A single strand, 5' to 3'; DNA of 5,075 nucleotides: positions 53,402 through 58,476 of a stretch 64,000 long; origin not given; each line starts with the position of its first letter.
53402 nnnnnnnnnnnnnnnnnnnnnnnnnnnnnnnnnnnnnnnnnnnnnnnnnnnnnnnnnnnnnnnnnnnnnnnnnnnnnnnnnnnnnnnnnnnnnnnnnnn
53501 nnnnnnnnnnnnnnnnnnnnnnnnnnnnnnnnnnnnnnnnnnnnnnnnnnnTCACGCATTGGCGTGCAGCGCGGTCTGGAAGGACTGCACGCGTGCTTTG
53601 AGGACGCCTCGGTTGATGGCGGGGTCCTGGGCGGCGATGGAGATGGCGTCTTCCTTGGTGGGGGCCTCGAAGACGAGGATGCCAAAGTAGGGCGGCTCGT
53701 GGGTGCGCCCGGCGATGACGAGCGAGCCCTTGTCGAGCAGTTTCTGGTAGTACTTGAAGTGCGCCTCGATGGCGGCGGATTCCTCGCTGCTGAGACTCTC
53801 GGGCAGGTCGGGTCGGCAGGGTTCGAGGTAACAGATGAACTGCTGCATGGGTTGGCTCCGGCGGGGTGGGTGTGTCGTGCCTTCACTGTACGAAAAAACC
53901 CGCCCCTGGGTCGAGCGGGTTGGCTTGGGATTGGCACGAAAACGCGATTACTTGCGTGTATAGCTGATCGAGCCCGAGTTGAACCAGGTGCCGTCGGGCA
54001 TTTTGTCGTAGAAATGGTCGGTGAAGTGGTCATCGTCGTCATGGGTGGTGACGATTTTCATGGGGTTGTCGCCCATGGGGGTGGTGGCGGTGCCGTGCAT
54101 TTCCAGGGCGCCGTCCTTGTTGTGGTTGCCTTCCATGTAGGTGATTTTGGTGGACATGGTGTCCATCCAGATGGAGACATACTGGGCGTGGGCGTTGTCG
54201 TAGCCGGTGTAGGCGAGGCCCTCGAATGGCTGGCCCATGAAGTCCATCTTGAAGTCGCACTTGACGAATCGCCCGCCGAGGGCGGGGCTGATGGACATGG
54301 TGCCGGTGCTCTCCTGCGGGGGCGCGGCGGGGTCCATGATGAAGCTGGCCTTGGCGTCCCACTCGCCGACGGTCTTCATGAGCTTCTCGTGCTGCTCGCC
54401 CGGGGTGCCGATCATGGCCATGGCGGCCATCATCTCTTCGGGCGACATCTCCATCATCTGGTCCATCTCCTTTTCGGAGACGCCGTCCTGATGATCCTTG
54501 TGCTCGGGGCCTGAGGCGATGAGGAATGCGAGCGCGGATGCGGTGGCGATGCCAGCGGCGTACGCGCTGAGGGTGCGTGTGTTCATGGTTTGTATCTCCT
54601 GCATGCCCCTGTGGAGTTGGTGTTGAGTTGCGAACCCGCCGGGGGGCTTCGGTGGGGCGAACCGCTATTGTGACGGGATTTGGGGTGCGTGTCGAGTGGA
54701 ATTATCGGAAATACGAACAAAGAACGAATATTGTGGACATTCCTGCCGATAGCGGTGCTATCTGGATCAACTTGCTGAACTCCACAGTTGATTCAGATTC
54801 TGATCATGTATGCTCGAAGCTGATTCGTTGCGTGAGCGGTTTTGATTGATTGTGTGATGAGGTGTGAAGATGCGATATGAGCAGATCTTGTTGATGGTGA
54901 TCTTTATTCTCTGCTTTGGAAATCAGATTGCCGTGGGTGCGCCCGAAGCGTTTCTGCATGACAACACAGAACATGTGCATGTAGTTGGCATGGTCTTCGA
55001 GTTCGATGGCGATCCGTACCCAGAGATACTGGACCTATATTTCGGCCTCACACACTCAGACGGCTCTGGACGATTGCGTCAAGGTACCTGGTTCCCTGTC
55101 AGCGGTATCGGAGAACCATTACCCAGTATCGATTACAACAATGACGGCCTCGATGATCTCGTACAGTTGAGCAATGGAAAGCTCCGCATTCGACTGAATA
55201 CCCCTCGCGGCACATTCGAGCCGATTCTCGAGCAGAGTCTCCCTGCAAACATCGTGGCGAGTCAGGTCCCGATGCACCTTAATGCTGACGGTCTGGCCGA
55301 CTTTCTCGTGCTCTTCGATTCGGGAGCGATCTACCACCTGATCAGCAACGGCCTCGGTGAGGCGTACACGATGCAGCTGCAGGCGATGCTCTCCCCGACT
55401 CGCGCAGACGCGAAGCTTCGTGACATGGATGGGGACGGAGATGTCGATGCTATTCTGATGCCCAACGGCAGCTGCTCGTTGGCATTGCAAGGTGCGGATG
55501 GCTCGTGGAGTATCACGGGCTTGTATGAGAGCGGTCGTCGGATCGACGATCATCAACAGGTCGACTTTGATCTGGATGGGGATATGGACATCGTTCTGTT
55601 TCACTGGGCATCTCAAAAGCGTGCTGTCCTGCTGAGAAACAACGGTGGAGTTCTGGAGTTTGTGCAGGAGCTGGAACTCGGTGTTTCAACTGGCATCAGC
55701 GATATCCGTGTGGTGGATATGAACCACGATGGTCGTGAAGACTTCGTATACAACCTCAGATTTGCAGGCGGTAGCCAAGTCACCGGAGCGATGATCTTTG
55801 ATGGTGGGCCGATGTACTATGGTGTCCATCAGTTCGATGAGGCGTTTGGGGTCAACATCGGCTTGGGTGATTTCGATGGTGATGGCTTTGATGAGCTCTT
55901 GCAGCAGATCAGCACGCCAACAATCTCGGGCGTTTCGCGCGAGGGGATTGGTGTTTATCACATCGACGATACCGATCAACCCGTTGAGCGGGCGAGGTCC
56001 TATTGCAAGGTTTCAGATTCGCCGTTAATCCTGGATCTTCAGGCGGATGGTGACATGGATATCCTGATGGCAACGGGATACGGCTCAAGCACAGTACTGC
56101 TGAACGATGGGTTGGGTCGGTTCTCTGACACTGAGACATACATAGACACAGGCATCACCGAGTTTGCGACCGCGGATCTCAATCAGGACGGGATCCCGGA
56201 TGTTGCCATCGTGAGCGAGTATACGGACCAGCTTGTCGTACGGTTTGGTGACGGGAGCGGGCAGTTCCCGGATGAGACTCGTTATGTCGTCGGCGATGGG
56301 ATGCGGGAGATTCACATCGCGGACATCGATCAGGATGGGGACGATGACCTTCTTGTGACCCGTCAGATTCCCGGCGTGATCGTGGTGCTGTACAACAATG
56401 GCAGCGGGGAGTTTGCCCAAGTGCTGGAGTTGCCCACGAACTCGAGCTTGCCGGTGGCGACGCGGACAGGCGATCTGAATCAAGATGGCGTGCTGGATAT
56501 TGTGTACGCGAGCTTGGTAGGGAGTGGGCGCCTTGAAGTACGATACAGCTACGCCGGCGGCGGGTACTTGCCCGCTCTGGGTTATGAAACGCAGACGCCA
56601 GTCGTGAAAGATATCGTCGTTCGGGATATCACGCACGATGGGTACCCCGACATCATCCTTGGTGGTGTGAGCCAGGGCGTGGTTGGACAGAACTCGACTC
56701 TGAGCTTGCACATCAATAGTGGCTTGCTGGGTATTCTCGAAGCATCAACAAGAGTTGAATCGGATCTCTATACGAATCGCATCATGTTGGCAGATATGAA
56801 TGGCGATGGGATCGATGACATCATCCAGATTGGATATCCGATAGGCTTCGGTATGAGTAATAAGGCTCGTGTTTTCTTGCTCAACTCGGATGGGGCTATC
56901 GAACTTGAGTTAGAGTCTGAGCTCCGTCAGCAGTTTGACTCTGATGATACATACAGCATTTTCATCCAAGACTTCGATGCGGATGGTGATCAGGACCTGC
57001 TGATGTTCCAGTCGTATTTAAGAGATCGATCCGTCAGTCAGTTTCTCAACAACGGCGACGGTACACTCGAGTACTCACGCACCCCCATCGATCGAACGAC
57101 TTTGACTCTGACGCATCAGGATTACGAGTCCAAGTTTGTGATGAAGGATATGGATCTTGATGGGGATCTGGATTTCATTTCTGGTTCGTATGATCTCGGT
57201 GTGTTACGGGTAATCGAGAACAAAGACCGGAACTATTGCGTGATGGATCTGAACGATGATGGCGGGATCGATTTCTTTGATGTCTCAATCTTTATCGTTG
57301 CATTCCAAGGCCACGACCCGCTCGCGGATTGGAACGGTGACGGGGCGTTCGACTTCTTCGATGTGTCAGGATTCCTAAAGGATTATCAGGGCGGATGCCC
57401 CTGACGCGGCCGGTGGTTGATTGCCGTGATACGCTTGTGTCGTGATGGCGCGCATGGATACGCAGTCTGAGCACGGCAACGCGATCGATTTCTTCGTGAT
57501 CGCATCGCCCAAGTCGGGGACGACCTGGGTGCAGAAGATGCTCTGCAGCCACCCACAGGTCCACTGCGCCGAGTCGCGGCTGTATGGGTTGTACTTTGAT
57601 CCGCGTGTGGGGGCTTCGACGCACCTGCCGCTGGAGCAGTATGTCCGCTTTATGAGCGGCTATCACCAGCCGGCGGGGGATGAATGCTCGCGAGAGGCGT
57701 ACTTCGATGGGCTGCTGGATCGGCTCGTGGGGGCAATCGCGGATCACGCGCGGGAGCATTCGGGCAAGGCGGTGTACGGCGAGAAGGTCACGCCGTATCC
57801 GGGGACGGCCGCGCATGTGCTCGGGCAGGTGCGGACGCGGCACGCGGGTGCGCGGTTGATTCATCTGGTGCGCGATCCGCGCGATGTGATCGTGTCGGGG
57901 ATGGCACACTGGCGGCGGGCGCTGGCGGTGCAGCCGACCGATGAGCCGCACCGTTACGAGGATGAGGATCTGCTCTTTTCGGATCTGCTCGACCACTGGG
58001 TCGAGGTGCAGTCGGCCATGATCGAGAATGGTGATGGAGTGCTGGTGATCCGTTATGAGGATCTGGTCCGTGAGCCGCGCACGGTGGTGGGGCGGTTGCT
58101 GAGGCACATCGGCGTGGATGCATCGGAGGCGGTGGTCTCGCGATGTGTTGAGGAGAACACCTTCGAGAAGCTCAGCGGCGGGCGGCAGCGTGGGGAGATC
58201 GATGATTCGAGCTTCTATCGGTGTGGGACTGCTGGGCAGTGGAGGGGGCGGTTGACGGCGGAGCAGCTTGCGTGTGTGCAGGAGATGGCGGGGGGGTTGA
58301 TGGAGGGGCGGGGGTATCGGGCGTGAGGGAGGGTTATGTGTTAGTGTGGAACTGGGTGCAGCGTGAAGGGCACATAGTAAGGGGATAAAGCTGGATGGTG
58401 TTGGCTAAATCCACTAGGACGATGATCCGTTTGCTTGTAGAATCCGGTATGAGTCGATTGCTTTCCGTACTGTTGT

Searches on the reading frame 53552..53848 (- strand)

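Call 7: search_protein_families(library=pfam, max_evalue=0.001, proteins=[window:53552-53848:-])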
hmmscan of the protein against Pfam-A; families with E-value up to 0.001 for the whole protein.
window:53552-53848:- (98 aa): 1 family
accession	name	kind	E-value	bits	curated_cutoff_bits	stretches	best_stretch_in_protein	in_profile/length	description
PF03795.20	YCII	-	3.2e-09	37.6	24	1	14-86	9-89/95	YCII-related domain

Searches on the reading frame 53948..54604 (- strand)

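Call 7: search_protein_families(library=pfam, max_evalue=0.001, proteins=[window:53948-54604:-])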
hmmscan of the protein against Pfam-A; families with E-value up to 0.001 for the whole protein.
window:53948-54604:- (218 aa): 1 family
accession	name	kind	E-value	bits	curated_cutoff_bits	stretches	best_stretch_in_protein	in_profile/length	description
PF07617.17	DUF1579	-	1.1e-36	126.5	25.2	1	67-217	1-155/155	Protein of unknown function (DUF1579)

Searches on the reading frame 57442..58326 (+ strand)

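Call 7: search_protein_families(library=pfam, max_evalue=0.001, proteins=[window:57442-58326:+])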
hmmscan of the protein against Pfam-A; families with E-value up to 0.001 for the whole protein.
window:57442-58326:+ (294 aa): 2 families
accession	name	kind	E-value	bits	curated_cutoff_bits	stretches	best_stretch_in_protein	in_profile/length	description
PF00685.33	Sulfotransfer_1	-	4.6e-29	102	22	1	16-288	3-252/255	Sulfotransferase domain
PF13469.12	Sulfotransfer_3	-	7e-22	79.2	27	1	17-227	2-214/216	Sulfotransferase family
